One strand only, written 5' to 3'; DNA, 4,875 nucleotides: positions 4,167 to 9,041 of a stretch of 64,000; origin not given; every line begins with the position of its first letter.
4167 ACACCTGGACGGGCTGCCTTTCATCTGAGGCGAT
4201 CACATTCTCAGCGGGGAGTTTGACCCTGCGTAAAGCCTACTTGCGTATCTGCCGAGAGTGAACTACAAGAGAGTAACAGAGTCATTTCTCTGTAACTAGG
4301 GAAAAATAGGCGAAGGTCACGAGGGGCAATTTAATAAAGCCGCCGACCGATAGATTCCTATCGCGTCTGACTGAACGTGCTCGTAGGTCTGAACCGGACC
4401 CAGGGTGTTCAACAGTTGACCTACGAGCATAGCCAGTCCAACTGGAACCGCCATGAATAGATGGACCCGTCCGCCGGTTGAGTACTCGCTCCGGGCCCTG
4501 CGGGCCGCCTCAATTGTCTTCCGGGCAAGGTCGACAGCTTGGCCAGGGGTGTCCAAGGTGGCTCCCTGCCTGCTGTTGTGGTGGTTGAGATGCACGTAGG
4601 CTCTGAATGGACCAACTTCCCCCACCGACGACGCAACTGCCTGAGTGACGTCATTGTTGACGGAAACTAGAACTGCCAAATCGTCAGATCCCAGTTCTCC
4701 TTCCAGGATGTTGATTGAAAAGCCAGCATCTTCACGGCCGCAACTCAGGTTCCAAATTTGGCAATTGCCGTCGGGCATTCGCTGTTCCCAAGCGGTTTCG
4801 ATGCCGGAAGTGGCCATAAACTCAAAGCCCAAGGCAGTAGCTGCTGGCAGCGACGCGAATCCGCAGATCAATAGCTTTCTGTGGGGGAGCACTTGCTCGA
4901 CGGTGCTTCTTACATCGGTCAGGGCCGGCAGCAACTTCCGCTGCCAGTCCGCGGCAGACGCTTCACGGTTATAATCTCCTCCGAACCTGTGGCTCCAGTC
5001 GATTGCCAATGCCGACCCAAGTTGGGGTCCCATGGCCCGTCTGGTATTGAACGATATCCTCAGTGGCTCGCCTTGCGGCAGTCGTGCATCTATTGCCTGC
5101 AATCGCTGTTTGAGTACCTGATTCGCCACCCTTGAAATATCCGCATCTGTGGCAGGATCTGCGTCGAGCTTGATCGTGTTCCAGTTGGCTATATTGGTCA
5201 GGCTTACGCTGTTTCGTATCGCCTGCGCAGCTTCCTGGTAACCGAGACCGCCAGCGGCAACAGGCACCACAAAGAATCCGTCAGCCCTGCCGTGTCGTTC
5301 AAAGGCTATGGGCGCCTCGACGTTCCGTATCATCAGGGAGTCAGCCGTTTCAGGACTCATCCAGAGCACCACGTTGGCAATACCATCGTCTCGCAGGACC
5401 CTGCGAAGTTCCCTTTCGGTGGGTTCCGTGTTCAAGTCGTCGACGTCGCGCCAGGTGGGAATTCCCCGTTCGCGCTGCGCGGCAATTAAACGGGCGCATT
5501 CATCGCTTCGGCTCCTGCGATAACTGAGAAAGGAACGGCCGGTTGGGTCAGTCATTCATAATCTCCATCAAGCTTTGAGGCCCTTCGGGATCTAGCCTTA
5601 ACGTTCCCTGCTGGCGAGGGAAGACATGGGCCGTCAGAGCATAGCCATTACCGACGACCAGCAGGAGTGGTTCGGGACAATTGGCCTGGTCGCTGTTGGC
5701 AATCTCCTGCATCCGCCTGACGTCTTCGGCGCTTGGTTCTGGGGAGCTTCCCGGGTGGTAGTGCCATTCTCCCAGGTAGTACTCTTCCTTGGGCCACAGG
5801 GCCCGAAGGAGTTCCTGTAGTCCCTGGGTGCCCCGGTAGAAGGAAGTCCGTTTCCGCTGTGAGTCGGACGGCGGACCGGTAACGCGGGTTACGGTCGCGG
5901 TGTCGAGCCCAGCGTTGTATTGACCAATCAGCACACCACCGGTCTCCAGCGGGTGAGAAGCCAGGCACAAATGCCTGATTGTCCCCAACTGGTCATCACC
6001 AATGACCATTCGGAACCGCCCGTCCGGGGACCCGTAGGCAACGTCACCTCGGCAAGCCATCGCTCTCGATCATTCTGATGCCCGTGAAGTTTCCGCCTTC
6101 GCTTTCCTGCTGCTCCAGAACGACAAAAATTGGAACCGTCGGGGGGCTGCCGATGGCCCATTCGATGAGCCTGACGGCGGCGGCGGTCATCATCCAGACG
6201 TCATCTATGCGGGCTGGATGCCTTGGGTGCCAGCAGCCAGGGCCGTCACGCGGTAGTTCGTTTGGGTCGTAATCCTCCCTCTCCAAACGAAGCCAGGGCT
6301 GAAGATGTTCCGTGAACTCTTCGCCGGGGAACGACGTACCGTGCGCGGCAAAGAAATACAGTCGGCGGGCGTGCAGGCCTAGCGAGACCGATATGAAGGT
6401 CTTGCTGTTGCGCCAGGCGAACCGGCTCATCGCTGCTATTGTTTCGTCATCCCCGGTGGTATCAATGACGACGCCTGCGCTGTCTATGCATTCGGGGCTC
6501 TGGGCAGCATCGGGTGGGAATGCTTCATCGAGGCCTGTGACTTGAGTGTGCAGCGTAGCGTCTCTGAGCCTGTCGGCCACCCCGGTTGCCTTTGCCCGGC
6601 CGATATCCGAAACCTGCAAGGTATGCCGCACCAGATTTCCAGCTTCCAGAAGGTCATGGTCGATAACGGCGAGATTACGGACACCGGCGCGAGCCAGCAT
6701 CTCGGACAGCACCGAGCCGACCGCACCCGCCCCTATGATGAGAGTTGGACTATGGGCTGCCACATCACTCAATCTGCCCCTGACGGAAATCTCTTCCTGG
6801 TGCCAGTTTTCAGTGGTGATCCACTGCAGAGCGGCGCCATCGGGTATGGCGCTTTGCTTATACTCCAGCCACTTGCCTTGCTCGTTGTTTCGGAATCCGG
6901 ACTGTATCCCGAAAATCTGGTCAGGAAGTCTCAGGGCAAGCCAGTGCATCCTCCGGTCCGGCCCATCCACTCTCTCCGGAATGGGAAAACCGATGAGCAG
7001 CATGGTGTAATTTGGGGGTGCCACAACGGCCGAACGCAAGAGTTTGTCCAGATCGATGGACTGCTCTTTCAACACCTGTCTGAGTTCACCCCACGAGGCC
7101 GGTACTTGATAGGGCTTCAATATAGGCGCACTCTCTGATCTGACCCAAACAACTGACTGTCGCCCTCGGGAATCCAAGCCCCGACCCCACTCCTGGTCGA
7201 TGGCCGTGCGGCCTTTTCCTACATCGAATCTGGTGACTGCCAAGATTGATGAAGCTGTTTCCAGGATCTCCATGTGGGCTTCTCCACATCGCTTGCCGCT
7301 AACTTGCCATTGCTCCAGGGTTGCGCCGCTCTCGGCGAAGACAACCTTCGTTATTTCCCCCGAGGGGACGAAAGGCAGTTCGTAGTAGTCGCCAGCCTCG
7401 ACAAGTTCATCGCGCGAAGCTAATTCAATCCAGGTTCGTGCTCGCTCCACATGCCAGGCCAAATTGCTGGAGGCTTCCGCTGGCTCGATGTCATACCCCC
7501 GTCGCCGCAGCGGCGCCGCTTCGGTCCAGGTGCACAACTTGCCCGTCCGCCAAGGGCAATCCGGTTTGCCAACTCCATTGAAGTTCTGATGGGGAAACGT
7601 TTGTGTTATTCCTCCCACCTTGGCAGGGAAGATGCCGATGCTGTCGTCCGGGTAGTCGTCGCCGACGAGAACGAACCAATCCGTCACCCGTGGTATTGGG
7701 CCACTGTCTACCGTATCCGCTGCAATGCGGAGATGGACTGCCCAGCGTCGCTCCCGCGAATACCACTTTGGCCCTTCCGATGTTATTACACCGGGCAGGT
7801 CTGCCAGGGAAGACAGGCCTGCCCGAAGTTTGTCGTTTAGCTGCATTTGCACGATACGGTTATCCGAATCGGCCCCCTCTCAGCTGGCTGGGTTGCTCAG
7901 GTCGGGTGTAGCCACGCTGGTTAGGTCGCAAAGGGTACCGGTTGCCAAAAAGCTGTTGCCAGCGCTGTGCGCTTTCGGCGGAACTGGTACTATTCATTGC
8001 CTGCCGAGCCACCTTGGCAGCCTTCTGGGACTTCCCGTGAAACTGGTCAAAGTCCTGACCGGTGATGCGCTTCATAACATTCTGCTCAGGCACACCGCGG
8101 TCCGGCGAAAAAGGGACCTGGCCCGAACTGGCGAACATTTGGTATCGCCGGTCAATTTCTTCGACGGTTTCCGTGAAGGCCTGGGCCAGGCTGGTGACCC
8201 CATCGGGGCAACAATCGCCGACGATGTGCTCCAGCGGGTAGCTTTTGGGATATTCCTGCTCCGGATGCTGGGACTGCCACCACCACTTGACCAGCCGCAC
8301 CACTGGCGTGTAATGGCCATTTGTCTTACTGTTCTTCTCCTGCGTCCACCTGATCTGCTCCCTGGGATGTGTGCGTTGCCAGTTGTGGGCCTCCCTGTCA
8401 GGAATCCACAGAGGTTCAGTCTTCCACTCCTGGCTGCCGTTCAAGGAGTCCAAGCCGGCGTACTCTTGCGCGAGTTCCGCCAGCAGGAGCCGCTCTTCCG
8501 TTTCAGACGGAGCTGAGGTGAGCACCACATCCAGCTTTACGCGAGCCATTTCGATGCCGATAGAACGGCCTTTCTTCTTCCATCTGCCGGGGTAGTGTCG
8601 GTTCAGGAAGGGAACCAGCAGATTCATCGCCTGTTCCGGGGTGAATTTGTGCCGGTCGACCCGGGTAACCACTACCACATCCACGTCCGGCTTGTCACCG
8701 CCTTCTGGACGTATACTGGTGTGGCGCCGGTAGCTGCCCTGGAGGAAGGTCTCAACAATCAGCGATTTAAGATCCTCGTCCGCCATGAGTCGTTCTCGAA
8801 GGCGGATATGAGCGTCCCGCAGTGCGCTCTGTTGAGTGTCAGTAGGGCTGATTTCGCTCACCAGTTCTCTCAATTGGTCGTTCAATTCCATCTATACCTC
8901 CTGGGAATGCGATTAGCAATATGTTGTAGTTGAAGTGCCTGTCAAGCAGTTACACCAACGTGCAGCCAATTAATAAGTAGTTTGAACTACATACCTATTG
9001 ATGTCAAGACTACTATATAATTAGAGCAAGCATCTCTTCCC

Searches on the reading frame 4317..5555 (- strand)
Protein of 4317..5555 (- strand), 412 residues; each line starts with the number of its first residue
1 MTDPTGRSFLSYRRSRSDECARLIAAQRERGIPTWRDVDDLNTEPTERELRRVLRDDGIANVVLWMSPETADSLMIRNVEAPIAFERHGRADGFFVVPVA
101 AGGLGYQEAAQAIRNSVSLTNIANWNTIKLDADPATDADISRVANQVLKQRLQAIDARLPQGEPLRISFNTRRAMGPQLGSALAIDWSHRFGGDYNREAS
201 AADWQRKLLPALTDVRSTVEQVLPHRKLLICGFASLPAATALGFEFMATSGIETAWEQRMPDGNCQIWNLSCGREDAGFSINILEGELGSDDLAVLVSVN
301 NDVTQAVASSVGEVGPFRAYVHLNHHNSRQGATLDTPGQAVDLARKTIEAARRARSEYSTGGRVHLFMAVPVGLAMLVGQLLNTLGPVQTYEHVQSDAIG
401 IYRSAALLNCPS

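Call 3: search_protein_families(library=pfam, proteins=[window:4317-5555:-], max_evalue=0.1)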
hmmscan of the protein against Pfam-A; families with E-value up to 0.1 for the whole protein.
window:4317-5555:- (412 aa): 2 families
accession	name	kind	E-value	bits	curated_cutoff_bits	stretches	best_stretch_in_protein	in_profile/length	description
PF18145.6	SAVED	-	1.1e-25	90.9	26.2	1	216-405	6-187/190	SMODS-associated and fused to various effectors sensor domain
PF13676.11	TIR_2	-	0.00083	20.3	28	1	9-102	2-92/122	TIR domain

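Call 5: search_protein_families(library=ncbifam, proteins=[window:4317-5555:-], max_evalue=0.01)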
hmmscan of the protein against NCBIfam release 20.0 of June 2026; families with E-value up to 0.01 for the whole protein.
window:4317-5555:- (412 aa): 2 families
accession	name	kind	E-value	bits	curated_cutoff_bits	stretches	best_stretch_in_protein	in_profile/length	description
NF033611.0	SAVED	domain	1.2e-29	103.6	33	1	176-395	32-248/261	SAVED domain-containing protein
NF051438.1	CDNTAsocCap4MOROS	equivalog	0.00018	20.5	160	1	184-399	254-457/464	CD-NTase-associated endodeoxyribonuclease Cap4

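Call 6: search_protein_families(library=padloc, proteins=[window:4317-5555:-], max_evalue=0.01)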
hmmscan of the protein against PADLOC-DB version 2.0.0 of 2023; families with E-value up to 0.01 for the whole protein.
window:4317-5555:- (412 aa): 22 families
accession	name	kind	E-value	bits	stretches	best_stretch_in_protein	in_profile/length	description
PDLC02012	SAVED5--SAVED_TIR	-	2.5e-69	232.3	1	1-407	9-389/404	-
PDLC00728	Effector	-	1.5e-28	97.9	1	2-398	6-398/432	TIR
PDLC02007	SAVED3--SAVED_PDDEXK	-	1.1e-24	85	1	184-397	266-474/485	-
PDLC00741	Effector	-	2.7e-23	80.2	1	182-397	269-478/489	Endonuclease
PDLC02005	SAVED3--SAVED_PDDEXK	-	3.5e-22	76.6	1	182-397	264-473/483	-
PDLC00737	Effector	-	2.6e-19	67.5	1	200-393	297-489/506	Endonuclease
PDLC02004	SAVED3--SAVED_PDDEXK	-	8.5e-19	66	1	200-393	287-474/490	-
PDLC00752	Effector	-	2.9e-16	57.4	1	204-393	302-490/508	Endonuclease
PDLC00744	Effector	-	5.3e-14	50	1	172-393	260-482/495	Endonuclease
PDLC00727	Effector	-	3.5e-11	40.3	1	6-83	174-251/590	TIR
PDLC02013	SAVED5--SAVED_TIR_JAB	-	3.6e-10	37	2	6-83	173-250/584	-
PDLC00750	Effector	-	3.8e-10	37.2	1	189-408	258-463/465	Endonuclease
PDLC02006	SAVED3--SAVED_PDDEXK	-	5.6e-08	30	1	182-399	252-457/463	-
PDLC02011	SAVED4--SAVED_TM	-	2.7e-07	28.4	1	292-396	166-262/278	-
PDLC00748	Effector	-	4.4e-06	23.6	1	148-397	228-464/473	Endonuclease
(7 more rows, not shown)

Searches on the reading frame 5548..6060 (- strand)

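Call 3: search_protein_families(library=pfam, proteins=[window:5548-6060:-], max_evalue=0.1)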
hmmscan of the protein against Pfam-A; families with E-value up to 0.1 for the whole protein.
window:5548-6060:- (170 aa): 1 family
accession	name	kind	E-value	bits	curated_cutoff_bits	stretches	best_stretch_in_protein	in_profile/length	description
PF14464.11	Prok-JAB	-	5e-14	52.6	25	1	27-138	7-103/114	Prokaryotic homologs of the JAB domain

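Call 5: search_protein_families(library=ncbifam, proteins=[window:5548-6060:-], max_evalue=0.01)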
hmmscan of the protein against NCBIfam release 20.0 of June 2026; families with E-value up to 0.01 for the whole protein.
window:5548-6060:- (170 aa): 4 families
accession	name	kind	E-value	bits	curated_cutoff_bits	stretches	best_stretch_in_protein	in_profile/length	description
NF058523.1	6A-MBL_cap2_3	equivalog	7.1e-28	97.5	320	1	13-133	540-663/665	anti-phage 6A-MBL system cap2_3 protein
TIGR02256.1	ICE_VC0181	hypoth_equivalog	2.6e-13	50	127.6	1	38-138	15-114/131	conserved hypothetical protein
NF050170.1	CDNTaseCGASCap3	equivalog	7e-10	39.3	200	1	33-125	32-125/153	CBASS system CD-NTase/cGAS isopeptidase Cap3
NF041370.1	desamp_Halo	equivalog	0.00017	21.5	130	1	35-116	20-98/133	desampylase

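Call 6: search_protein_families(library=padloc, proteins=[window:5548-6060:-], max_evalue=0.01)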
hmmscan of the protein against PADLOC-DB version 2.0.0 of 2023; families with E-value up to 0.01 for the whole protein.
window:5548-6060:- (170 aa): 28 families (the best 25 are shown)
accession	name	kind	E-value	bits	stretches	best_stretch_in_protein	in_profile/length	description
PDLC00889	JAB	-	6.9e-46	153.9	1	4-156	6-163/168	JAB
PDLC00890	JAB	-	2.7e-45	151.7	1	10-148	4-147/157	JAB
PDLC00835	E1-E2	-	2.3e-28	97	1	7-139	607-739/778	E1-E2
PDLC00896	JAB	-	4.2e-22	76.6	1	33-138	29-136/159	JAB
PDLC00902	JAB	-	3.5e-21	73.5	1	28-139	26-138/159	JAB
PDLC00909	JAB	-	1.7e-17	61.6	1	29-138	32-143/168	JAB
PDLC00827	E1-E2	-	4.7e-17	59.6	1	17-136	564-685/711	E1-E2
PDLC00887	JAB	-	1.4e-16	58.9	1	29-139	28-138/160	JAB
PDLC00894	JAB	-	2.8e-16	57.9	1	35-126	33-127/158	JAB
PDLC00898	JAB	-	5.4e-16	56.6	1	33-138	35-138/162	JAB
PDLC00891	JAB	-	1.4e-15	55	1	37-138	33-132/159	JAB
PDLC00903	JAB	-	8.4e-15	53.1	1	22-137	17-135/166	JAB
PDLC00895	JAB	-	1.3e-13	48.9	1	18-118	11-111/162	JAB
PDLC00901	JAB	-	4.8e-13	47.3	1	38-137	40-140/163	JAB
PDLC00908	JAB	-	5.9e-13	47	1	38-137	41-142/168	JAB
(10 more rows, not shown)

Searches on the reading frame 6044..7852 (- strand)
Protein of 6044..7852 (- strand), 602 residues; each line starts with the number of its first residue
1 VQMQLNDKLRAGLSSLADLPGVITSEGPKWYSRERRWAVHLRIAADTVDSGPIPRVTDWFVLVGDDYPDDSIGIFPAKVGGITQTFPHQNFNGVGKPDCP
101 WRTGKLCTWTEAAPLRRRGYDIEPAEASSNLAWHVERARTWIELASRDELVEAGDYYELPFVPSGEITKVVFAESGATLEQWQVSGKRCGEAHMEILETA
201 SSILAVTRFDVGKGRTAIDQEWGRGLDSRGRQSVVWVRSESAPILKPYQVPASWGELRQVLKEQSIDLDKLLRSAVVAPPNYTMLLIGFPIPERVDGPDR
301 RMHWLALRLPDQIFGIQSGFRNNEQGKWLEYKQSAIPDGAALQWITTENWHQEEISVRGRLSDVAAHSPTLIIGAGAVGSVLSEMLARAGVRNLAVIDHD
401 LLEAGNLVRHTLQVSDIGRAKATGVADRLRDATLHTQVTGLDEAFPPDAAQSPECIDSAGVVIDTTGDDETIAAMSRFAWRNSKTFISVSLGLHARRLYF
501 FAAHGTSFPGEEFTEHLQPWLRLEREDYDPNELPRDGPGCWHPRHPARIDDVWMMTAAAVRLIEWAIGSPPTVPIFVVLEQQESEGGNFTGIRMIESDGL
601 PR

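Call 5: search_protein_families(library=ncbifam, proteins=[window:6044-7852:-], max_evalue=0.01)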
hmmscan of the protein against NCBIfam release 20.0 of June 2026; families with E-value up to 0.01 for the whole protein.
window:6044-7852:- (602 aa): 17 families
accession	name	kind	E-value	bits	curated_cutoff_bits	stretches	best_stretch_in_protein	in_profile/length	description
NF058523.1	6A-MBL_cap2_3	equivalog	2.4e-35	122.2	320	1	125-502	63-433/665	anti-phage 6A-MBL system cap2_3 protein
TIGR02356.1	adenyl_thiF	equivalog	7.5e-17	61.4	275.25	1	368-491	22-144/203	thiazole biosynthesis adenylyltransferase ThiF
NF006395.0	PRK08644.1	equivalog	4.6e-14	52.6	159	1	370-489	33-152/215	sulfur carrier protein ThiS adenylyltransferase ThiF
NF004281.0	PRK05690.1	subfamily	2.4e-12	46.6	266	1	368-490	33-154/250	molybdopterin-synthase adenylyltransferase MoeB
TIGR02354.1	thiF_fam2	equivalog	2.1e-11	44.1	152.2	1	370-477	24-129/200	thiamine biosynthesis protein ThiF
TIGR02355.1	moeB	equivalog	2.1e-11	43.7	376.55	1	367-488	24-144/240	molybdopterin-synthase adenylyltransferase MoeB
NF004111.0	PRK05600.1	equivalog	1.5e-10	40.8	437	1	368-466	42-139/371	ThiF family adenylyltransferase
NF006444.0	PRK08762.1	equivalog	1.2e-09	37.3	449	1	366-466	146-245/387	molybdopterin-synthase adenylyltransferase MoeB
NF009123.0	PRK12475.1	subfamily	7.9e-09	35.2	510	1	368-471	25-129/338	MoeB/ThiF family adenylyltransferase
NF047750.1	SAMPActivE1UbaA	equivalog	9.1e-09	35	450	1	367-469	32-133/270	SAMP-activating enzyme E1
NF011696.0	PRK15116.1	equivalog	2e-08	34.2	304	1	366-482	29-145/268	tRNA cyclic N6-threonylcarbamoyladenosine(37) synthase TcdA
NF005902.0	PRK07878.1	equivalog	5.4e-08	32.1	647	1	370-446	45-122/392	adenylyltransferase/sulfurtransferase MoeZ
NF005646.0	PRK07411.1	equivalog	2.4e-07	30.2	633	1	369-467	40-137/390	molybdopterin-synthase adenylyltransferase MoeB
NF000744.0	PRK00045.1-3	equivalog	6.6e-05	21.9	429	1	363-441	181-260/447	glutamyl-tRNA reductase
NF006077.0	PRK08223.1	equivalog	0.00014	20.9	266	1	371-466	32-126/296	hypothetical protein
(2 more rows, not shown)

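Call 6: search_protein_families(library=padloc, proteins=[window:6044-7852:-], max_evalue=0.01)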
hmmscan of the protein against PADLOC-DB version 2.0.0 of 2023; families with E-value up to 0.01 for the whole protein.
window:6044-7852:- (602 aa): 32 families (the best 25 are shown)
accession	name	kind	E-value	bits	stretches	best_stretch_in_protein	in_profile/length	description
PDLC00848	E1-E2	-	6e-183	607.4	1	2-597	3-603/607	E1-E2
PDLC00839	E1-E2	-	1e-159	530.6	1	3-593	3-598/602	E1-E2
PDLC00835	E1-E2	-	1.4e-120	401.9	1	13-580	10-586/778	E1-E2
PDLC00827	E1-E2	-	5.2e-31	105.7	1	131-576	101-538/711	E1-E2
PDLC00852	E1-E2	-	2e-27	94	1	189-581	154-536/546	E1-E2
PDLC00844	E1-E2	-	6.6e-26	89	1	366-491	275-400/489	E1-E2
PDLC00836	E1-E2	-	5e-25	86.1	1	244-479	215-454/602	E1-E2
PDLC00855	E1-E2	-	1e-22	79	1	372-489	307-429/579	E1-E2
PDLC00856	E1-E2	-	1.4e-22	77.9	1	370-554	325-505/573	E1-E2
PDLC00847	E1-E2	-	3.7e-21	73.1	1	362-492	281-410/523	E1-E2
PDLC00832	E1-E2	-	5.6e-20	69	1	340-474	314-445/588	E1-E2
PDLC00837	E1-E2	-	4e-19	66.8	1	324-485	284-447/593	E1-E2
PDLC00842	E1-E2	-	7.5e-18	62.5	1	342-484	279-421/549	E1-E2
PDLC00857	E1-E2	-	4.2e-17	59.8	1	266-474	247-449/589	E1-E2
PDLC00829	E1-E2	-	4.9e-16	56.9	1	369-483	173-287/426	E1-E2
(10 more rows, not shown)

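Call 67: search_protein_families(library=pfam, proteins=[window:6044-7852:-], max_evalue=0.01)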
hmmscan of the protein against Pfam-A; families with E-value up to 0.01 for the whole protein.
window:6044-7852:- (602 aa): 3 families
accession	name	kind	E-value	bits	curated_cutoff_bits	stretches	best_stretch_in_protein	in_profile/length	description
PF00899.27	ThiF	-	2.9e-22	79.4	28.1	1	367-491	20-143/238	ThiF family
PF01494.25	FAD_binding_3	-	0.00021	21.1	22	1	369-438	3-71/349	FAD binding domain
PF02558.23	ApbA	-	0.0022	18.1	22.2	1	371-418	2-47/150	Ketopantoate reductase PanE/ApbA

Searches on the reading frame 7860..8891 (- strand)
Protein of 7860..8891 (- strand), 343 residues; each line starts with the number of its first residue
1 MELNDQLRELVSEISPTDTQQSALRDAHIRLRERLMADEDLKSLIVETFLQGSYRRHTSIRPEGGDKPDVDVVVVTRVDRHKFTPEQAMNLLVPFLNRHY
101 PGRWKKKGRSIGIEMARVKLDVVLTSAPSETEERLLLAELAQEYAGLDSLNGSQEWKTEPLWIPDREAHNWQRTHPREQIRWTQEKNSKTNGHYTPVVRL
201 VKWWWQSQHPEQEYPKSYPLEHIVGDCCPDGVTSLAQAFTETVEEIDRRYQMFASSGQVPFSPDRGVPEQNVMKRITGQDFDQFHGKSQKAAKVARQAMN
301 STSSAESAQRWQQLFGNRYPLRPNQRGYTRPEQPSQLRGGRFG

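Call 5: search_protein_families(library=ncbifam, proteins=[window:7860-8891:-], max_evalue=0.01)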
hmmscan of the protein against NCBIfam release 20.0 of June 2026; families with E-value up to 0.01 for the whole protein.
window:7860-8891:- (343 aa): 5 families
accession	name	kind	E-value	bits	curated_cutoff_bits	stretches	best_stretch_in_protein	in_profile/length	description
NF041116.1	CBASS_cyclase_a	equivalog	1.5e-22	80.2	200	2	161-318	142-316/317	CBASS oligonucleotide cyclase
NF041117.1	CBASS_cyclase_b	equivalog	1.5e-19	70.6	200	1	9-316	3-275/275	CBASS oligonucleotide cyclase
NF041078.1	cGAS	equivalog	6.4e-15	55.1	150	1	5-320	13-339/339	CBASS cGAMP synthase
NF053871.1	DS2_2_antiphage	equivalog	0.00049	19.4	350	1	30-76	26-69/294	anti-phage nucleotidyltransferase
TIGR03671.1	cca_archaeal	equivalog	0.0021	16.9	281.3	1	8-77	3-68/410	CCA tRNA nucleotidyltransferase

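Call 6: search_protein_families(library=padloc, proteins=[window:7860-8891:-], max_evalue=0.01)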
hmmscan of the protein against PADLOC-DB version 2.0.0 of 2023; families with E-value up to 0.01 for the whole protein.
window:7860-8891:- (343 aa): 44 families (the best 25 are shown)
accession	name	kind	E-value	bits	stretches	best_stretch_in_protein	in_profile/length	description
PDLC00822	Cyclase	-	4.1e-129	429.1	1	1-331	1-354/375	oligonucleotide-cyclase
PDLC00773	Cyclase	-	5.4e-68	228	2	158-324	133-299/334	oligonucleotide-cyclase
PDLC00798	Cyclase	-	1.5e-36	124.6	2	159-320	134-296/344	oligonucleotide-cyclase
PDLC00810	Cyclase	-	1.1e-33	115.1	2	162-317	137-294/335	oligonucleotide-cyclase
PDLC00823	Cyclase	-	8.3e-27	92.6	1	6-320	8-282/285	oligonucleotide-cyclase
PDLC00793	Cyclase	-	5.3e-22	76.6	2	161-320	137-298/462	oligonucleotide-cyclase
PDLC00787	Cyclase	-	6.6e-20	69.7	2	162-320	140-302/333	oligonucleotide-cyclase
PDLC00809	Cyclase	-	8.6e-20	69.5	2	162-321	141-294/295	oligonucleotide-cyclase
PDLC00808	Cyclase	-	3.7e-19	67.2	2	162-320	148-323/325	oligonucleotide-cyclase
PDLC00769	Cyclase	-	1.6e-18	65.1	2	1-123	1-120/261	oligonucleotide-cyclase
PDLC00774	Cyclase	-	1.2e-17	62.1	2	168-324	144-290/316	oligonucleotide-cyclase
PDLC00795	Cyclase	-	1.5e-16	58.4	2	2-100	3-103/340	oligonucleotide-cyclase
PDLC00802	Cyclase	-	4.2e-16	57.1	1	163-320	178-329/332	oligonucleotide-cyclase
PDLC00780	Cyclase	-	8.4e-16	56.1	1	3-189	9-185/388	oligonucleotide-cyclase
PDLC00824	Cyclase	-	6.9e-14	49.5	2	5-79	13-89/466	oligonucleotide-cyclase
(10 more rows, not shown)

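Call 67: search_protein_families(library=pfam, proteins=[window:7860-8891:-], max_evalue=0.01)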
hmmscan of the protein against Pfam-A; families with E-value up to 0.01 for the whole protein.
window:7860-8891:- (343 aa): 2 families
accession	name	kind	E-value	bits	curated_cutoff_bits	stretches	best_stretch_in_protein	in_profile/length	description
PF18144.7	SMODS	-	5.9e-26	92.1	26.5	2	1-123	1-128/164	Second Messenger Oligonucleotide or Dinucleotide Synthetase domain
PF21654.3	DncV-like_NTFase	-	0.0049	18.2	24.9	0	47-93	2-49/90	Cyclic GMP-AMP synthase DncV-like, nucleotidyltransferase domain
